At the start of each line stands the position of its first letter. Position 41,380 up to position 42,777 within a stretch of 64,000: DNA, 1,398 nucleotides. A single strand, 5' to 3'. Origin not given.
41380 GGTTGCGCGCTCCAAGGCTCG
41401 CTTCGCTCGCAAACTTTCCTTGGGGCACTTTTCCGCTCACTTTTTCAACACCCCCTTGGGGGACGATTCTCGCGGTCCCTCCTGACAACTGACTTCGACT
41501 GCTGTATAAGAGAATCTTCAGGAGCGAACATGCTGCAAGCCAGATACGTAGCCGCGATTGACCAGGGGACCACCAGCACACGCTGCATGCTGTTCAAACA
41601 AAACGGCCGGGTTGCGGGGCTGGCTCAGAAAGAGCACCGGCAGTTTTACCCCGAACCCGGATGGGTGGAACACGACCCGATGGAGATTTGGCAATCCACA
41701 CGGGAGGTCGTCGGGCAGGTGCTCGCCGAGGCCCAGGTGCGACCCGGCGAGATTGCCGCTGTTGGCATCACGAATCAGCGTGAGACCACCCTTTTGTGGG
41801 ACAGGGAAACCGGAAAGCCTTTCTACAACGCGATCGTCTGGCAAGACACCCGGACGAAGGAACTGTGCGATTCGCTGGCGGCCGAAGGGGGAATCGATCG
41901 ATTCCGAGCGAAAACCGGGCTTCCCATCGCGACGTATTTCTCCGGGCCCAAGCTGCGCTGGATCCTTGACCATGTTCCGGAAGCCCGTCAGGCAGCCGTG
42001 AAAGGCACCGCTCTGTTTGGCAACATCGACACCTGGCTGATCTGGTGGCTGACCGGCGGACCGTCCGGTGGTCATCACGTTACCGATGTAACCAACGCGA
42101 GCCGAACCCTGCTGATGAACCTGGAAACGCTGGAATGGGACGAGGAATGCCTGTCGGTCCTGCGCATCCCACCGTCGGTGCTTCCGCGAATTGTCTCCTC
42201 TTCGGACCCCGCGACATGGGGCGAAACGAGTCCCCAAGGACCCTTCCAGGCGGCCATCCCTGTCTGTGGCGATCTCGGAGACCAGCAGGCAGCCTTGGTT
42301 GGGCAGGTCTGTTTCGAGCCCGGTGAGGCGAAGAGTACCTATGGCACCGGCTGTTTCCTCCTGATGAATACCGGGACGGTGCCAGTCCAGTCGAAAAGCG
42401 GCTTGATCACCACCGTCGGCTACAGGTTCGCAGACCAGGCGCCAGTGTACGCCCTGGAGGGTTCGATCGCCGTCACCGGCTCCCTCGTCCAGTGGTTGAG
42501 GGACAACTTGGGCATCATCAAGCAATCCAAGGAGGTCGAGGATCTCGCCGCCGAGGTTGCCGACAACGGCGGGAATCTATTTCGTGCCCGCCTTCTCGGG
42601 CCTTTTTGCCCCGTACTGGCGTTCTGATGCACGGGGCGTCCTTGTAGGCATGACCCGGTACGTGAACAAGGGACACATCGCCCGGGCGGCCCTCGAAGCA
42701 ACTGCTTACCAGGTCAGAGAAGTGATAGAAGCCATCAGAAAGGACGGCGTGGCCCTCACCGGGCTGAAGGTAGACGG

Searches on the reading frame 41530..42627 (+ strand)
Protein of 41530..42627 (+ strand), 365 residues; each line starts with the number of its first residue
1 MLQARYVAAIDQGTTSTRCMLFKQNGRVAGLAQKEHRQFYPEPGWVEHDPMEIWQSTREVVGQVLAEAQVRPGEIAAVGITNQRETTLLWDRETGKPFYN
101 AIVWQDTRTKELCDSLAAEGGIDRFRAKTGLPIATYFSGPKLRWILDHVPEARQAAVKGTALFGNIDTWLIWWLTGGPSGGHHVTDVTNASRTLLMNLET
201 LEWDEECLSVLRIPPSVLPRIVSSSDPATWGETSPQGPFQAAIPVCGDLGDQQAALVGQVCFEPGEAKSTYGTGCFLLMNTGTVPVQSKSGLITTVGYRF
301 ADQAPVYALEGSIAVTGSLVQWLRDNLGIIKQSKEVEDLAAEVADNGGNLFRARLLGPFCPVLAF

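Call 31: search_protein_families(library=pfam, proteins=[window:41530-42627:+], max_evalue=0.001)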
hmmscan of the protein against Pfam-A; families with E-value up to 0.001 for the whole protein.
window:41530-42627:+ (365 aa): 2 families
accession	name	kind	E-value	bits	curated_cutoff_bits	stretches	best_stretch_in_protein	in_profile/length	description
PF00370.27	FGGY_N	-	1.1e-76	258.1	28.8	1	6-258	1-245/245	FGGY family of carbohydrate kinases, N-terminal domain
PF02782.22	FGGY_C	-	3.6e-10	40.4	27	1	268-348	2-88/198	FGGY family of carbohydrate kinases, C-terminal domain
